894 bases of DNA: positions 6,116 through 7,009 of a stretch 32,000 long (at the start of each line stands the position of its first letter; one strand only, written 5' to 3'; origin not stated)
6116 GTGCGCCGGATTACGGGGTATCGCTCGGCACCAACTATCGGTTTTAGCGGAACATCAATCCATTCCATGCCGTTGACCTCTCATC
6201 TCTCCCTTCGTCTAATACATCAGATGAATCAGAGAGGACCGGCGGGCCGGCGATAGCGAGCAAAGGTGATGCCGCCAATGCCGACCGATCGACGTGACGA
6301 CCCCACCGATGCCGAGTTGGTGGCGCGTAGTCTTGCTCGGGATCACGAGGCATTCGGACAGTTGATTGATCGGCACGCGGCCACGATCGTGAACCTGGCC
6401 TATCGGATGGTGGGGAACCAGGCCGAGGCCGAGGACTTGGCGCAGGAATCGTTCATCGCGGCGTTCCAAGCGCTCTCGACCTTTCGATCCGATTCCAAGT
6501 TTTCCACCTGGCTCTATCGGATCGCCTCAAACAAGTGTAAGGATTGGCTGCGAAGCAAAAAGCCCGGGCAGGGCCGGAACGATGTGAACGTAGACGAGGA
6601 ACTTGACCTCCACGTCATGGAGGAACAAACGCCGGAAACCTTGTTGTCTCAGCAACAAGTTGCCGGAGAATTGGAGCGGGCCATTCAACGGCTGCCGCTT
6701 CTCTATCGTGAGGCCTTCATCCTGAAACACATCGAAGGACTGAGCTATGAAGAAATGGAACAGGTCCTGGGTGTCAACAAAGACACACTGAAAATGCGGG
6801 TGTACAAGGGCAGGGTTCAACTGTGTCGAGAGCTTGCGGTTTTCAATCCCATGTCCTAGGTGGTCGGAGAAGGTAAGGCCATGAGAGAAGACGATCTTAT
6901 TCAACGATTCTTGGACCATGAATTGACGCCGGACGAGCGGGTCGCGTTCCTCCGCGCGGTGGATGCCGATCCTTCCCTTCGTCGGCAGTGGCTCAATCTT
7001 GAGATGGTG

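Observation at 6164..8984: ECF sigma module whose anti-sigma sensor is a CBM48 (glycogen-binding-type) domain, paired with a lipoprotein made of the same module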

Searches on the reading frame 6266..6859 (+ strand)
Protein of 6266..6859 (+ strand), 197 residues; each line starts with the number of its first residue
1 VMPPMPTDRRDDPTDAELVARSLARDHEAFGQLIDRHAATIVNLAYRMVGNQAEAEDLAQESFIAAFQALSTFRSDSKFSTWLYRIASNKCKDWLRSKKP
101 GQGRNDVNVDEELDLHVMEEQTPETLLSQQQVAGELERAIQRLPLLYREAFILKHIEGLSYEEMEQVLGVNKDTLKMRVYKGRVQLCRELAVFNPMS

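Call 3: search_protein_families(library=pfam, proteins=[window:6266-6859:+], max_evalue=0.01)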
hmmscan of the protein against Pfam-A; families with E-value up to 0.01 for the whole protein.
window:6266-6859:+ (197 aa): 5 families
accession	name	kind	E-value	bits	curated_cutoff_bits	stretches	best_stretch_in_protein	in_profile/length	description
PF04542.20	Sigma70_r2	-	1e-22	80.1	24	1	33-99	1-69/71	Sigma-70 region 2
PF08281.18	Sigma70_r4_2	-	2.3e-13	50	25.7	1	135-186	3-54/54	Sigma-70, region 4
PF22029.2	PhyR_sigma2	-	0.0011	19.4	27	1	47-86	14-53/55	Sigma2 domain of PhyR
PF07638.17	Sigma70_ECF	-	0.0016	18.8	21.1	1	27-190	16-183/185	ECF sigma factor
PF22233.2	PhyR_sigma-like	-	0.0076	16.5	27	0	145-175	6-36/50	Response regulator PhyR, sigma-like domain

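Call 4: search_protein_families(library=ncbifam, proteins=[window:6266-6859:+], max_evalue=0.01)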
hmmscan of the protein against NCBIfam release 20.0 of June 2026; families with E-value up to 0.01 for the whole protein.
window:6266-6859:+ (197 aa): 99 families (the best 25 are shown)
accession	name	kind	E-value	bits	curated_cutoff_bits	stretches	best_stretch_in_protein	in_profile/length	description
NF008888.0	PRK11922.1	equivalog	1.6e-41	142.5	204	1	10-190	12-196/231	RNA polymerase sigma factor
NF007223.0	PRK09641.1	equivalog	2.9e-40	138.1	209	1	18-190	8-184/187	RNA polymerase sigma factor SigW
NF007225.0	PRK09643.1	equivalog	2.4e-37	128.6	190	1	7-194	6-186/204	RNA polymerase sigma factor SigM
TIGR02948.1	SigW_bacill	equivalog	1.1e-36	126.7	243.1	1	23-190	13-184/187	RNA polymerase sigma factor SigW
NF004113.0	PRK05602.1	equivalog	2.1e-36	125.5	208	1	8-191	25-202/211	RNA polymerase sigma factor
TIGR02939.1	RpoE_Sigma70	equivalog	3.8e-36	124.9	236.15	1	11-190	3-186/190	RNA polymerase sigma factor RpoE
NF009166.1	PRK12513.1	equivalog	3.5e-34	118.2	206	1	10-191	4-187/193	RNA polymerase sigma factor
NF007229.0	PRK09647.1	equivalog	3e-33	115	265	1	25-191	41-203/220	RNA polymerase sigma factor SigE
NF006930.0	PRK09415.1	subfamily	5.6e-33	114.3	198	1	27-190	15-175/179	RNA polymerase factor sigma C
TIGR02937.1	sigma70-ECF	superfamily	5.6e-32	110.6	42.9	1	28-186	1-161/165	sigma-70 family RNA polymerase sigma factor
NF009171.0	PRK12518.1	equivalog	3.7e-29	101.9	208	1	10-187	9-181/191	RNA polymerase sigma factor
NF007216.0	PRK09638.1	equivalog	6.9e-29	100.9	194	1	14-191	4-175/180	RNA polymerase sigma factor SigY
TIGR02950.1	SigM_subfam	subfamily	5.8e-28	97.7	147.95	1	33-187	5-155/159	RNA polymerase sigma factor, SigM family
TIGR02985.1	Sig70_bacteroi1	subfamily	1.2e-26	93.9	126.4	1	28-188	1-160/162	RNA polymerase sigma-70 factor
NF009176.0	PRK12524.1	equivalog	1.1e-24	87.4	264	1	5-188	3-182/196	RNA polymerase sigma factor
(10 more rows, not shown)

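Call 62: search_solved_structures(query=window:6266-6859:+, max_evalue=1e-10)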
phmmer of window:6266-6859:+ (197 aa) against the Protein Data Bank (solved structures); distinct sequences matched with E-value up to 1e-10: 16.
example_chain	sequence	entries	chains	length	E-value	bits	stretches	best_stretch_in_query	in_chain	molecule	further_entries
5wuq_A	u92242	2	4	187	9.8e-29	103.6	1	25-190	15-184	ECF RNA polymerase sigma factor SigW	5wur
6in7_B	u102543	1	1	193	8.9e-27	97.2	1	14-188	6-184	RNA polymerase sigma-H factor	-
8z6g_B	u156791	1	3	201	9.9e-27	97.1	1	14-188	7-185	RNA polymerase sigma factor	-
9m9d_F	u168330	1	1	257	2.2e-25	92.7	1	29-191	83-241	ECF RNA polymerase sigma factor SigE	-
9m9e_F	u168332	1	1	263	2.4e-25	92.6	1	29-191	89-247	ECF RNA polymerase sigma factor SigE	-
9m98_F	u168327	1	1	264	2.4e-25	92.5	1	29-191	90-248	ECF RNA polymerase sigma factor SigE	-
1or7_A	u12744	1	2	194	3.1e-24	88.9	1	12-186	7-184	RNA polymerase sigma-E factor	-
6jbq_F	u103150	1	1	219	4.9e-24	88.3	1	12-186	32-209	ECF RNA polymerase sigma-E factor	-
4cxf_A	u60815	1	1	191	6.9e-18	68.2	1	13-187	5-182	RNA POLYMERASE SIGMA FACTOR CNRH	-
6jcy_F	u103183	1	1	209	6.7e-17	65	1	41-188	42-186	ECF RNA polymerase sigma factor SigH,ECF RNA polymerase sigma factor SigE,ECF RNA polymera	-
6dxo_A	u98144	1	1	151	4.8e-16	62.2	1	17-98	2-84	RNA polymerase ECF-subfamily sigma factor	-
2map_A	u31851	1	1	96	2.2e-14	56.8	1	13-97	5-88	RNA polymerase sigma factor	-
2mao_A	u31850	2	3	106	2.9e-14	56.4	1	13-97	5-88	RNA polymerase sigma factor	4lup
5zx2_F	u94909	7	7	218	5.3e-14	55.6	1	41-188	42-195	ECF RNA polymerase sigma factor SigH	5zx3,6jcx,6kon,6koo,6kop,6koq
5or5_A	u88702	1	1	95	2.1e-13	53.6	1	13-97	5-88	ECF RNA polymerase sigma-E factor,ECF RNA polymerase sigma factor SigW,ECF RNA polymerase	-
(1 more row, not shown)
